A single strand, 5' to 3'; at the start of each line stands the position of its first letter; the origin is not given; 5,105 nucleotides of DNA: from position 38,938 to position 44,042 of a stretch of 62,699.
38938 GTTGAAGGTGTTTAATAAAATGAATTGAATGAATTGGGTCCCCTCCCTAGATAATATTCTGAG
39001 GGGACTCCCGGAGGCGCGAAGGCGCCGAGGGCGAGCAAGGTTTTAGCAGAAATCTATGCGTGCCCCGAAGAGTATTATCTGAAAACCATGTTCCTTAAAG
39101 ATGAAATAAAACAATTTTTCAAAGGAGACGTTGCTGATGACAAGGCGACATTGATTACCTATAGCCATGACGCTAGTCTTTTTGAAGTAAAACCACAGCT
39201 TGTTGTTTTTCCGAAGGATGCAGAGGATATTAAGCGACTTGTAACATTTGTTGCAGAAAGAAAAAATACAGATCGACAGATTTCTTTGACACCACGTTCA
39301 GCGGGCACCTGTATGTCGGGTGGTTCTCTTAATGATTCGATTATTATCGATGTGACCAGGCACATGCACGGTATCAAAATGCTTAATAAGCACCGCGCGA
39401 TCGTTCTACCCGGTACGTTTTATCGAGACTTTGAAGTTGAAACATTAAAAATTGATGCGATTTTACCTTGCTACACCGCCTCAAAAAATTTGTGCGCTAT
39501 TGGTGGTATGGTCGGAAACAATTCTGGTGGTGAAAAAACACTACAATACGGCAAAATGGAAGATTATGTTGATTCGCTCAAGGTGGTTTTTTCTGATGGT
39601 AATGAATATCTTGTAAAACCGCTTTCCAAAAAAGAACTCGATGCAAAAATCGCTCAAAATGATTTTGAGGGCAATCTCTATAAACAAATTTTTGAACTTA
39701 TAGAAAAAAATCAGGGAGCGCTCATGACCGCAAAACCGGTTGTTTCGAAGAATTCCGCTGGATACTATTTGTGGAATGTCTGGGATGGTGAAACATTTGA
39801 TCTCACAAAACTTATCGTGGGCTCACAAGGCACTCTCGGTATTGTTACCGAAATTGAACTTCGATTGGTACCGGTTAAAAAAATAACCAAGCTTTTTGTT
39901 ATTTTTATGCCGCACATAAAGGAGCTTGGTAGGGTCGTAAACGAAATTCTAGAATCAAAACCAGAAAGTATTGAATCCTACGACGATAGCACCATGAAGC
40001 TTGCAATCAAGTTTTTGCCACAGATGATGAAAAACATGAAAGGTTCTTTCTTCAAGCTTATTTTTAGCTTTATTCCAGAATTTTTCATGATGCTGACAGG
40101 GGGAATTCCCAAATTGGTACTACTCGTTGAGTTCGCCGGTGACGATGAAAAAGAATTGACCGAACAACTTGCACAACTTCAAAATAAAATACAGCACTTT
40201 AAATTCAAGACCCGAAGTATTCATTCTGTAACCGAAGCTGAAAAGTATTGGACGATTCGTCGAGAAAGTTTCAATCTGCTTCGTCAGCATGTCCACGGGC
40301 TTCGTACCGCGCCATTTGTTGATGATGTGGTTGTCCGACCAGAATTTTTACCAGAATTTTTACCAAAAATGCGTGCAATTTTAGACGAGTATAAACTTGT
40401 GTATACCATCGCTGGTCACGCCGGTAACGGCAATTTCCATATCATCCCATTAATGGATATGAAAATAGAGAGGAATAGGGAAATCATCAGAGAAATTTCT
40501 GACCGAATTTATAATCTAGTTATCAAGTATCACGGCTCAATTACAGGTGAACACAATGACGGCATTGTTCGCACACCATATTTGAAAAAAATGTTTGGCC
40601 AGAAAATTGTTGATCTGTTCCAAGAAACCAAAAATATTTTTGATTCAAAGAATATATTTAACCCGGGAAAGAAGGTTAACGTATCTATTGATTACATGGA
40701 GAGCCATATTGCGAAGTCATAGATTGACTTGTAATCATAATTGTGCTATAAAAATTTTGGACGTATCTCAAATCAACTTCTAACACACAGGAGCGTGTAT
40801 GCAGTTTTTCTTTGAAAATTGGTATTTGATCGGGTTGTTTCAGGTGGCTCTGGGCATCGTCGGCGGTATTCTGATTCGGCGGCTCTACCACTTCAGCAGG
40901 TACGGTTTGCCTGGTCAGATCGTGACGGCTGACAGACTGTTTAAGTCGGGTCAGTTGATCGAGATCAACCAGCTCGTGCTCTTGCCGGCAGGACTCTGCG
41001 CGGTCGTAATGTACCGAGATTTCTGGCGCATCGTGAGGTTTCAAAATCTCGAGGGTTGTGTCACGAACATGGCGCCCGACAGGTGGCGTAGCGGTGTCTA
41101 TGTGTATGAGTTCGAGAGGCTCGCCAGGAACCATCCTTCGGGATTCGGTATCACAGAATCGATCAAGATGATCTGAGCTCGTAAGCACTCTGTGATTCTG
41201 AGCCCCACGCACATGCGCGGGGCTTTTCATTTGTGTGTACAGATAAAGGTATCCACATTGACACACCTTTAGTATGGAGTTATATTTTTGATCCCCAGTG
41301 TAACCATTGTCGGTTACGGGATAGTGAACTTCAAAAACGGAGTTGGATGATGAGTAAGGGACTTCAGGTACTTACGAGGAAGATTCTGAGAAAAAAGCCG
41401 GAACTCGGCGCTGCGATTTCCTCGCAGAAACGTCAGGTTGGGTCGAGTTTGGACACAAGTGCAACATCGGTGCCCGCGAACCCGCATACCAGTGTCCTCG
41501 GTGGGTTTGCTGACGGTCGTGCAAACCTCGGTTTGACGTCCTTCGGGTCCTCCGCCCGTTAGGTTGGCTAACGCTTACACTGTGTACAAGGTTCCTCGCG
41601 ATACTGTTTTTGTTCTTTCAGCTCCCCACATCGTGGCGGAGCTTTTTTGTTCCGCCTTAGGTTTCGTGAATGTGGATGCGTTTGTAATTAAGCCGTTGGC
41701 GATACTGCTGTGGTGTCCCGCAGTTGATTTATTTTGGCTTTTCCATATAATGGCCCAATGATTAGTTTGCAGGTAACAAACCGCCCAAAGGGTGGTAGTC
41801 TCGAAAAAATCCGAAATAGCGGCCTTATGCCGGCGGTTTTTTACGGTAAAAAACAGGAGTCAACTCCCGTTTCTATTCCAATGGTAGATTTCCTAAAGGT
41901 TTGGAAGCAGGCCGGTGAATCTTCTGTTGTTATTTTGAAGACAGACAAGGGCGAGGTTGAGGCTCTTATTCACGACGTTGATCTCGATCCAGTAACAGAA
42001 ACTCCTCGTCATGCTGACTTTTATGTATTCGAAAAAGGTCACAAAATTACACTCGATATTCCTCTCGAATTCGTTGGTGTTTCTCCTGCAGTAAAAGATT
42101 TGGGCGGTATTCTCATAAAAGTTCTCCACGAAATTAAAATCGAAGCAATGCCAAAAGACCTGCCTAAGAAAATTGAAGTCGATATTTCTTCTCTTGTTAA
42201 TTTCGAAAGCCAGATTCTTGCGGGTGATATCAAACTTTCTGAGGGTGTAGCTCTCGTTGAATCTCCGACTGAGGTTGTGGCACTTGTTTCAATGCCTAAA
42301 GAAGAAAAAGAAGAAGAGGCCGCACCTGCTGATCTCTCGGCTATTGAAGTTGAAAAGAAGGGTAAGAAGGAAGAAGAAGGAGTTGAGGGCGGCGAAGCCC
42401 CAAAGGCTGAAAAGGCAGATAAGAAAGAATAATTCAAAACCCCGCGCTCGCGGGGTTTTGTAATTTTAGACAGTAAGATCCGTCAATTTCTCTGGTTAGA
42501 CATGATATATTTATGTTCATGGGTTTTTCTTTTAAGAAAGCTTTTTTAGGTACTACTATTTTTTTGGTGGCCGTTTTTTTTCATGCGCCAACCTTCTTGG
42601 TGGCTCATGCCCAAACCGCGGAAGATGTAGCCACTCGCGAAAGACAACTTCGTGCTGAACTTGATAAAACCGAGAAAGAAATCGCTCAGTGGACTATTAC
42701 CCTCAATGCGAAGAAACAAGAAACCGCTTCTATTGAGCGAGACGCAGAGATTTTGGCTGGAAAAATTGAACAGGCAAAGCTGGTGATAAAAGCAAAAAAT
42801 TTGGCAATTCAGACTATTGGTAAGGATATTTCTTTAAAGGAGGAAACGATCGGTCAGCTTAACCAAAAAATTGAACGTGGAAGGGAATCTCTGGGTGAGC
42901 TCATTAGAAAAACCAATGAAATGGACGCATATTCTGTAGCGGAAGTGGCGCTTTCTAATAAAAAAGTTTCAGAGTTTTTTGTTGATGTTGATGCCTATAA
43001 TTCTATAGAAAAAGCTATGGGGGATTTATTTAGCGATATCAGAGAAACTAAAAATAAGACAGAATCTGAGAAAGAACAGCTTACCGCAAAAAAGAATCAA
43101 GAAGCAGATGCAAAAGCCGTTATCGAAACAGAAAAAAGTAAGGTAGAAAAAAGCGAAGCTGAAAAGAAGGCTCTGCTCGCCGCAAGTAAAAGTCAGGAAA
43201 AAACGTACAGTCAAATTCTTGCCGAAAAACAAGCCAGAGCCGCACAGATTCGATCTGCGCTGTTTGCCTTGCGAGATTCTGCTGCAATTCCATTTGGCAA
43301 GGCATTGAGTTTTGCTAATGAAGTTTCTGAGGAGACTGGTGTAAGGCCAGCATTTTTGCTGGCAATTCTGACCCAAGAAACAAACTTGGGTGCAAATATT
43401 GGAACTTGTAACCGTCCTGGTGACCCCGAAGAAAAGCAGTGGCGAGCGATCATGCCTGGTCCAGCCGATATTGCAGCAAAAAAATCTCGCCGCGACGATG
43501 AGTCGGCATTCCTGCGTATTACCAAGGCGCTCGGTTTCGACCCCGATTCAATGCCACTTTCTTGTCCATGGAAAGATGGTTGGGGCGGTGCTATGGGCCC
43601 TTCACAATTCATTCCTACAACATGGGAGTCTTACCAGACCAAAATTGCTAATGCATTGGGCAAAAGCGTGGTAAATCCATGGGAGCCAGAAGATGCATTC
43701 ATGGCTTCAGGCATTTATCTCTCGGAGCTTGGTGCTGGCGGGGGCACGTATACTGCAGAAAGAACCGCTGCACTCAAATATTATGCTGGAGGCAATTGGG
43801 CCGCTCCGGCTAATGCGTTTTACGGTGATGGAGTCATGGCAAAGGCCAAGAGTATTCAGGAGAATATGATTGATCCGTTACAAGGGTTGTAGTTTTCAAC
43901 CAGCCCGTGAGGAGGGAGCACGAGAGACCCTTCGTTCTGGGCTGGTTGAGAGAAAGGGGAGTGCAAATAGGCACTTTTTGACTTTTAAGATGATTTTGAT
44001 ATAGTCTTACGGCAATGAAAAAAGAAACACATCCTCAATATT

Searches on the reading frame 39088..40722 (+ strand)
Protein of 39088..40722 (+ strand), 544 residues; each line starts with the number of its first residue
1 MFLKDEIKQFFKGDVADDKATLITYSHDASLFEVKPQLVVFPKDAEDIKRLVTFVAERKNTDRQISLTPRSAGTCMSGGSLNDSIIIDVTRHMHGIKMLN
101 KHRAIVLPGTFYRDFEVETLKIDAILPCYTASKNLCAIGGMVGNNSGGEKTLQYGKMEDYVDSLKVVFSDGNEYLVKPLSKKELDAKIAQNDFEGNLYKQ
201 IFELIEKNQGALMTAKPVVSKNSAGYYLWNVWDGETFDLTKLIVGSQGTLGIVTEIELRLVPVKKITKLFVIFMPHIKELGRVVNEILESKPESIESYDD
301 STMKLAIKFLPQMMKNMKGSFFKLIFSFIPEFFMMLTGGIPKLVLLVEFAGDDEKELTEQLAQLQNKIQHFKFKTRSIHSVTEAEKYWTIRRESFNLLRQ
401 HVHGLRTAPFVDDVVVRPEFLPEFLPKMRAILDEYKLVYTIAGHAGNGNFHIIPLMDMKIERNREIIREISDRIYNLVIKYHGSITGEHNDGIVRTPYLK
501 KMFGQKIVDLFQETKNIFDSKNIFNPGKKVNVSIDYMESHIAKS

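Call 62: search_protein_families(library=pfam, proteins=[window:39088-40722:+], max_evalue=0.001)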
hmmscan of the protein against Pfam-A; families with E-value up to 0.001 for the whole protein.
window:39088-40722:+ (544 aa): 3 families
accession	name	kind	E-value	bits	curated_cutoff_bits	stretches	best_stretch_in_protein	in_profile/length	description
PF02913.24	FAD-oxidase_C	-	9.9e-46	156.9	21.2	1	268-528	6-247/248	FAD linked oxidases, C-terminal domain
PF01565.28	FAD_binding_4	-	8.1e-23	81.1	26.4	1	36-172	1-134/139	FAD binding domain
PF02637.23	GatB_Yqey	-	0.00092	19.5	27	0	278-319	92-133/148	GatB domain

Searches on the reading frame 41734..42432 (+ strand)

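Call 62: search_protein_families(library=pfam, proteins=[window:41734-42432:+], max_evalue=0.001)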
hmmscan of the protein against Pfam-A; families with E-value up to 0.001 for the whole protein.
window:41734-42432:+ (232 aa): 2 families
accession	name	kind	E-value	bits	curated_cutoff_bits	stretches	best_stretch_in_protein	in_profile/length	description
PF14693.11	Ribosomal_TL5_C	-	3.6e-22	79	27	1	104-189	1-84/84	Ribosomal protein TL5, C-terminal domain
PF01386.24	Ribosomal_L25p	-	2e-17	63.9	23.6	1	12-96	1-82/82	Ribosomal L25p family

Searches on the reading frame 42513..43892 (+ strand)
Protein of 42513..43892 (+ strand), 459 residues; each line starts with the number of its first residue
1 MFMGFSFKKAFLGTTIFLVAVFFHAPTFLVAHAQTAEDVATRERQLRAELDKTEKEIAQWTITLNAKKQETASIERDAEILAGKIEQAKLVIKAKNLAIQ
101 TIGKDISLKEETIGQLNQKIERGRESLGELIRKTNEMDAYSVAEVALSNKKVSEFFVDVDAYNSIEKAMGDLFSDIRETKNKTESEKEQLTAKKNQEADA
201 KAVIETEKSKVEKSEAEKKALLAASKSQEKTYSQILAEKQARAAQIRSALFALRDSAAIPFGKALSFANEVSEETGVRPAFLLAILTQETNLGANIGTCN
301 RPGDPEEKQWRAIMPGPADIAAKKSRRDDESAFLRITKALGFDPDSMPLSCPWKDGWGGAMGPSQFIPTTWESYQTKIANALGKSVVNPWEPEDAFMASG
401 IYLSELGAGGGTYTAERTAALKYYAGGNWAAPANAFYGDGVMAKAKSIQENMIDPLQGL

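Call 62: search_protein_families(library=pfam, proteins=[window:42513-43892:+], max_evalue=0.001)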
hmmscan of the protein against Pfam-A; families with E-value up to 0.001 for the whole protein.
window:42513-43892:+ (459 aa): 1 family
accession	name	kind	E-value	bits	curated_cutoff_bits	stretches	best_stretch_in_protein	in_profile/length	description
PF13406.11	SLT_2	-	6.2e-10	39.2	24.3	1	266-407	75-200/292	Transglycosylase SLT domain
